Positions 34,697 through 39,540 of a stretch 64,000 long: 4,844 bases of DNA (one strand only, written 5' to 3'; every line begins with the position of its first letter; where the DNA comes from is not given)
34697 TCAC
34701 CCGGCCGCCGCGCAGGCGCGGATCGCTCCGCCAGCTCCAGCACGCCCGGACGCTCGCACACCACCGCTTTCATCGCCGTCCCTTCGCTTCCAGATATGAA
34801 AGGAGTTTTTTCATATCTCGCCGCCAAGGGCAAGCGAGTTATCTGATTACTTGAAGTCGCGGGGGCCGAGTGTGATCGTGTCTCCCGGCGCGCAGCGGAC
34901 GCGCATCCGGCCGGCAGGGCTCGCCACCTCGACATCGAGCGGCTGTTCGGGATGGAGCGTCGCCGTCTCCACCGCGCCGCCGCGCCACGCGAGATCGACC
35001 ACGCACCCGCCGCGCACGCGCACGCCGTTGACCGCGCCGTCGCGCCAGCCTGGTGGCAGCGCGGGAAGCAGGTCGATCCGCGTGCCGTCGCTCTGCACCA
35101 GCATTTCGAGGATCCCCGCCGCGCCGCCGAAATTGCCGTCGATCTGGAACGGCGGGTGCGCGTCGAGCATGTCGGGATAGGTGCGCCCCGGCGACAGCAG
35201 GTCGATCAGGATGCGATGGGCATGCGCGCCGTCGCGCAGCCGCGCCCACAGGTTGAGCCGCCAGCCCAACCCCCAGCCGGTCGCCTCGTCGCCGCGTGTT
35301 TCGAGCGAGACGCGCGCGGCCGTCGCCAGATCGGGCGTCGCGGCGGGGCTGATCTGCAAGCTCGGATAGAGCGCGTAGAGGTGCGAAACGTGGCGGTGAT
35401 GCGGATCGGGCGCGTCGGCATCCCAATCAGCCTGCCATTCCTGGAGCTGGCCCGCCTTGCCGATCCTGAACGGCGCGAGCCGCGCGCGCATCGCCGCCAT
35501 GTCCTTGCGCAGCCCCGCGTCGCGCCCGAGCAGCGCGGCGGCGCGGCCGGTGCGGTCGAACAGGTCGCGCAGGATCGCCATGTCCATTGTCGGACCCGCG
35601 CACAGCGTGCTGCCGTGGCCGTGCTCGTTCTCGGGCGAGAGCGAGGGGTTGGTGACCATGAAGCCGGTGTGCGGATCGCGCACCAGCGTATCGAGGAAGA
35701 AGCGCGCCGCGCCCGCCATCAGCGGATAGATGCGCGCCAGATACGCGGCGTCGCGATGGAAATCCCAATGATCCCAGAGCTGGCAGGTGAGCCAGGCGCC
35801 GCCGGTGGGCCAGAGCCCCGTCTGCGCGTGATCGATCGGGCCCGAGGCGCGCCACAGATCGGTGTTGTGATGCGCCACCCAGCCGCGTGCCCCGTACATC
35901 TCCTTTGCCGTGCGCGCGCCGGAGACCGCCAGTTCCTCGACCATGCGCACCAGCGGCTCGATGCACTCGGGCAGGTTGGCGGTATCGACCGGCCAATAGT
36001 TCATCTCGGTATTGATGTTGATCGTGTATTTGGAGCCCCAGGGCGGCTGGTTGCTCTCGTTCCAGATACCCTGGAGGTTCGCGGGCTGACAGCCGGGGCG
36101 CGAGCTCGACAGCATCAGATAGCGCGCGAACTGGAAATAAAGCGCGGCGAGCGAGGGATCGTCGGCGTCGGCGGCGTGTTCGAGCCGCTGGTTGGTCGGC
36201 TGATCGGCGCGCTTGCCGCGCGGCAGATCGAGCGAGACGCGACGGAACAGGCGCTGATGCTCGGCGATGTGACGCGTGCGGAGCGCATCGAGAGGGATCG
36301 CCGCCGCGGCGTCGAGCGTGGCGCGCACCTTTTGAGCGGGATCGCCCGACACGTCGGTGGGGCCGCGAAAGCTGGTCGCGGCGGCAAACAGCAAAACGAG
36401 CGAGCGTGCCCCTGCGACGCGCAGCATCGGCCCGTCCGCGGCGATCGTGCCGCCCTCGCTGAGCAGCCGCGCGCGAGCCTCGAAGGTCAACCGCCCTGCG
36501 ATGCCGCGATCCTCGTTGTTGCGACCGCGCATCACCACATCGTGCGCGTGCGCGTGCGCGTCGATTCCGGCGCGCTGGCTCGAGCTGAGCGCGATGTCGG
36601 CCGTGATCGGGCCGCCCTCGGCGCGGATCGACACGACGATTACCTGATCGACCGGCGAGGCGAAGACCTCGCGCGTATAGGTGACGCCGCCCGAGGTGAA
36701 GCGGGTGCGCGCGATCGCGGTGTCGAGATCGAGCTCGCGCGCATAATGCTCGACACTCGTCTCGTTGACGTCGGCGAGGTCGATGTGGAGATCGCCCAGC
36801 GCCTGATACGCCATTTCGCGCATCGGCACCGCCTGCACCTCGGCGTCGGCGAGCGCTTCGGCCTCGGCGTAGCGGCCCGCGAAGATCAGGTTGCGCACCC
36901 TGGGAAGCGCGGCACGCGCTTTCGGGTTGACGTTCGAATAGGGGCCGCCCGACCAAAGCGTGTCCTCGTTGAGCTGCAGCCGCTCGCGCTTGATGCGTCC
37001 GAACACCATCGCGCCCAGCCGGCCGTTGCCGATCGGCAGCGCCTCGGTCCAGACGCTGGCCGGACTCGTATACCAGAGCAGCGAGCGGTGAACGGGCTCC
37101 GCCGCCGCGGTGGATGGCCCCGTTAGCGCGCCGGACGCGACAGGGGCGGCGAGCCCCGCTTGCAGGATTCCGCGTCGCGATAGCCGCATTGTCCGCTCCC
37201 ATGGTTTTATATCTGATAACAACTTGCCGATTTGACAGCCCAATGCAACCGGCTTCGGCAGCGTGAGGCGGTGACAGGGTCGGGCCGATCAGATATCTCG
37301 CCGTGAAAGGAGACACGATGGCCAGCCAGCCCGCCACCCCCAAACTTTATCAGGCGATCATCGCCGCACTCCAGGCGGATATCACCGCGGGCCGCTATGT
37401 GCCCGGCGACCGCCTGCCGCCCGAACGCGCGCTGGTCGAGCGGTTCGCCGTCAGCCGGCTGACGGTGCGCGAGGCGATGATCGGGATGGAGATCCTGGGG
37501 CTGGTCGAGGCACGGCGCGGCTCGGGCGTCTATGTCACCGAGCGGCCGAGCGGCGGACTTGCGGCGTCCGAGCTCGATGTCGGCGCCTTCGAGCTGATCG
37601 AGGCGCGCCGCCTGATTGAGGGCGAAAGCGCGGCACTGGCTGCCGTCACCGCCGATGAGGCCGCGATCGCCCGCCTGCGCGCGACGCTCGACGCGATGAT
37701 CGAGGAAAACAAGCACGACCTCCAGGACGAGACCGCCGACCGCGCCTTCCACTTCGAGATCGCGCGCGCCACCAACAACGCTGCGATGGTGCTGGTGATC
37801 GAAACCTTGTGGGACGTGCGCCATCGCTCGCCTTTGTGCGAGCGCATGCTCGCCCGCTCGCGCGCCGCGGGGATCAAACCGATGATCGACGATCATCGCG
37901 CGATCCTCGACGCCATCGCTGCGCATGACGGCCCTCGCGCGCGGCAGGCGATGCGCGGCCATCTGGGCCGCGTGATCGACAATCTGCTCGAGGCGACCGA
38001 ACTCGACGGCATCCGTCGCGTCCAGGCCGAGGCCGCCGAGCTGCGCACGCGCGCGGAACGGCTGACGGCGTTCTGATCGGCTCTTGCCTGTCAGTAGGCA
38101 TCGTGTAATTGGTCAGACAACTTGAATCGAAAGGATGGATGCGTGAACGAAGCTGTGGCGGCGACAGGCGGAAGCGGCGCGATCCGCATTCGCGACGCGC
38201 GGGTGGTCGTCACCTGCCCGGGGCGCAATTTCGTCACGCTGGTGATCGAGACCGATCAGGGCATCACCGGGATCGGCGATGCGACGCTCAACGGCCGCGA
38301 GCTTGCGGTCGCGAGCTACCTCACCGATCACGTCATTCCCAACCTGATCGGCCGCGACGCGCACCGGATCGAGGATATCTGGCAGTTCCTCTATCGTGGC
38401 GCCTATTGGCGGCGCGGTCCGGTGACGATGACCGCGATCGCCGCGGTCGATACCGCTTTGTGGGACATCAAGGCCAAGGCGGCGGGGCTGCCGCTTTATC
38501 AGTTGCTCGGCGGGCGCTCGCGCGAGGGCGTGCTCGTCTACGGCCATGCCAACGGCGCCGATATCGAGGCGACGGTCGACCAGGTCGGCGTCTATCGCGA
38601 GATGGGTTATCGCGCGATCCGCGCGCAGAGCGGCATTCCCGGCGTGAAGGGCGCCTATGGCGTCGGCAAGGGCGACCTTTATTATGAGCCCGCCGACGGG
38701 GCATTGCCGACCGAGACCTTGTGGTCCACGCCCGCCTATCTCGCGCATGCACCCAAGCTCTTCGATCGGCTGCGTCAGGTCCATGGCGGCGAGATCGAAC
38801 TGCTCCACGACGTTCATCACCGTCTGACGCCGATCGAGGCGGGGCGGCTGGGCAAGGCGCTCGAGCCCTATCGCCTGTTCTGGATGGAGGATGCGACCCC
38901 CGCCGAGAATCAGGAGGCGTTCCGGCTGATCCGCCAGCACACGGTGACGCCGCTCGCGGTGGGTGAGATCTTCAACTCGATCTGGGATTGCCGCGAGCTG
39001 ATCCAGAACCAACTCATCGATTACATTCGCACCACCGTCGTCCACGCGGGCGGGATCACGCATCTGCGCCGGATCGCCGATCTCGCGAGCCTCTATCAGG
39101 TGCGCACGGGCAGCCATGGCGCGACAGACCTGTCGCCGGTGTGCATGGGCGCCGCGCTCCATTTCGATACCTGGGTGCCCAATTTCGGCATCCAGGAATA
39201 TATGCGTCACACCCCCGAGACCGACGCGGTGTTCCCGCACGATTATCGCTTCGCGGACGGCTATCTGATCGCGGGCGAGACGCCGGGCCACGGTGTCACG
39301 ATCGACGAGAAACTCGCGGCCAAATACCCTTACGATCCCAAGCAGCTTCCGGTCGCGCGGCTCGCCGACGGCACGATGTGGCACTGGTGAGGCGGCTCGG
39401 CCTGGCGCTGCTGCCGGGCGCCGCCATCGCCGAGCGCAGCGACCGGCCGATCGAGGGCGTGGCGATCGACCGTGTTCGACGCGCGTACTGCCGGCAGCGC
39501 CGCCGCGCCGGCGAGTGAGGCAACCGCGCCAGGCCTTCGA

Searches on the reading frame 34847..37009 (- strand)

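Call 9: search_protein_families(library=pfam, proteins=[window:34847-37009:-], max_evalue=0.00001)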
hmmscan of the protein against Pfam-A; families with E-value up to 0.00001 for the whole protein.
window:34847-37009:- (720 aa): 3 families
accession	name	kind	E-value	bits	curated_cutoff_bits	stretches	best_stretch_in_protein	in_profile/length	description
PF22124.2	Glyco_hydro_95_cat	-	8e-172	572.2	27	1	241-637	3-408/408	Glycosyl hydrolase family 95 catalytic domain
PF14498.12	Glyco_hyd_65N_2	-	9e-55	186.7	27.7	1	1-216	24-233/234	Glycosyl hydrolase family 65, N-terminal domain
PF21307.2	Glyco_hydro_95_C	-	1.3e-13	51.7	27.6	1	639-704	1-65/94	Glycoside hydrolase family 95, C-terminal domain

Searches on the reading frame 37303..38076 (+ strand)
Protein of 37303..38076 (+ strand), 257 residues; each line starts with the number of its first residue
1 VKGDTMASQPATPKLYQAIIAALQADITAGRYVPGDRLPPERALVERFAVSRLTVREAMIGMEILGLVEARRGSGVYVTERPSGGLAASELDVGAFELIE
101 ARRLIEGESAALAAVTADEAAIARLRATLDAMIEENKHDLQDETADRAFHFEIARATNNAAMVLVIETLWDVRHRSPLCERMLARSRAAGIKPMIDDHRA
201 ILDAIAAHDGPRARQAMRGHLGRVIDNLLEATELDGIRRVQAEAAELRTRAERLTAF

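Call 9: search_protein_families(library=pfam, proteins=[window:37303-38076:+], max_evalue=0.00001)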
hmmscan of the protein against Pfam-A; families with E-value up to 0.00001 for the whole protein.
window:37303-38076:+ (257 aa): 2 families
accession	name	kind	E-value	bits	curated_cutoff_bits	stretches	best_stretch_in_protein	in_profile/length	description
PF07729.17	FCD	-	2e-23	83.6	24.3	1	97-222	1-124/125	FCD domain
PF00392.27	GntR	-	1.1e-20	73.5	27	1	15-78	1-64/64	Bacterial regulatory proteins, gntR family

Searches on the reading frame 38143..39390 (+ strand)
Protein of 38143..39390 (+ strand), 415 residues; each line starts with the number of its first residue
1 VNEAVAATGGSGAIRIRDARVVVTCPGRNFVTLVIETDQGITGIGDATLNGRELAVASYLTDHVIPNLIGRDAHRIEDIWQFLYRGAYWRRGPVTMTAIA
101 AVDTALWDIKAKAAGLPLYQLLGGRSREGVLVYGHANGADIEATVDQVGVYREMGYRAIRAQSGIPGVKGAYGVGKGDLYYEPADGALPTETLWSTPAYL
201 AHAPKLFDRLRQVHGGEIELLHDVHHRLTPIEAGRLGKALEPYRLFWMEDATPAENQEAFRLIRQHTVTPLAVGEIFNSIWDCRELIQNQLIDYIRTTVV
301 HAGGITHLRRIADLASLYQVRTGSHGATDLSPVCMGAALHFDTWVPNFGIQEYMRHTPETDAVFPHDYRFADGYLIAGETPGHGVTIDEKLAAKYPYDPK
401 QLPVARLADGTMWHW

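Call 9: search_protein_families(library=pfam, proteins=[window:38143-39390:+], max_evalue=0.00001)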
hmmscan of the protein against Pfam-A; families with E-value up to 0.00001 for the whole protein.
window:38143-39390:+ (415 aa): 2 families
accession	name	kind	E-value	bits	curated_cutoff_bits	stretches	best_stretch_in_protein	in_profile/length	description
PF13378.12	MR_MLE_C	-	3.8e-42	144.9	29.4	1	175-390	25-218/219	Enolase C-terminal domain-like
PF02746.21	MR_MLE_N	-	3.8e-32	111.4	22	1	26-123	24-117/117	Mandelate racemase / muconate lactonizing enzyme, N-terminal domain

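Call 60: search_protein_families(library=ncbifam, proteins=[window:38143-39390:+], max_evalue=1e-20)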
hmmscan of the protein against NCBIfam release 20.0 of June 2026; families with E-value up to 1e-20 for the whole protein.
window:38143-39390:+ (415 aa): 8 families
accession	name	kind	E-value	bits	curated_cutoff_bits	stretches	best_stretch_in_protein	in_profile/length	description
NF011654.0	PRK15072.1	subfamily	5.1e-226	750.1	430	1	15-415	2-404/404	D-galactonate dehydratase family protein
NF043051.1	ManoateDhtManD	equivalog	6.7e-221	733.2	550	1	15-415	2-403/403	D-mannonate dehydratase ManD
NF010624.0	PRK14017.1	equivalog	1.5e-70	238.2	311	2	30-161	15-145/382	galactonate dehydratase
NF040790.2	glucon_galact_dh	equivalog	7.2e-43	146.9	750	1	200-402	174-376/390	bifunctional D-gluconate/D-galactonate dehydratase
NF047820.1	TalGalacDh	equivalog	2.6e-39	135.2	500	0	30-166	38-177/371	L-talarate/galactarate dehydratase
NF040866.1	AraD_Arch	equivalog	9.8e-32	110.3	650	0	30-164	34-172/372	arabinonate dehydratase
NF011968.0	PRK15440.1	equivalog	6.2e-27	94.5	393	0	32-149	59-176/395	L-rhamnonate dehydratase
TIGR02534.1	mucon_cyclo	subfamily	3.4e-21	75.7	334.95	0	22-147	20-148/368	muconate/chloromuconate family cycloisomerase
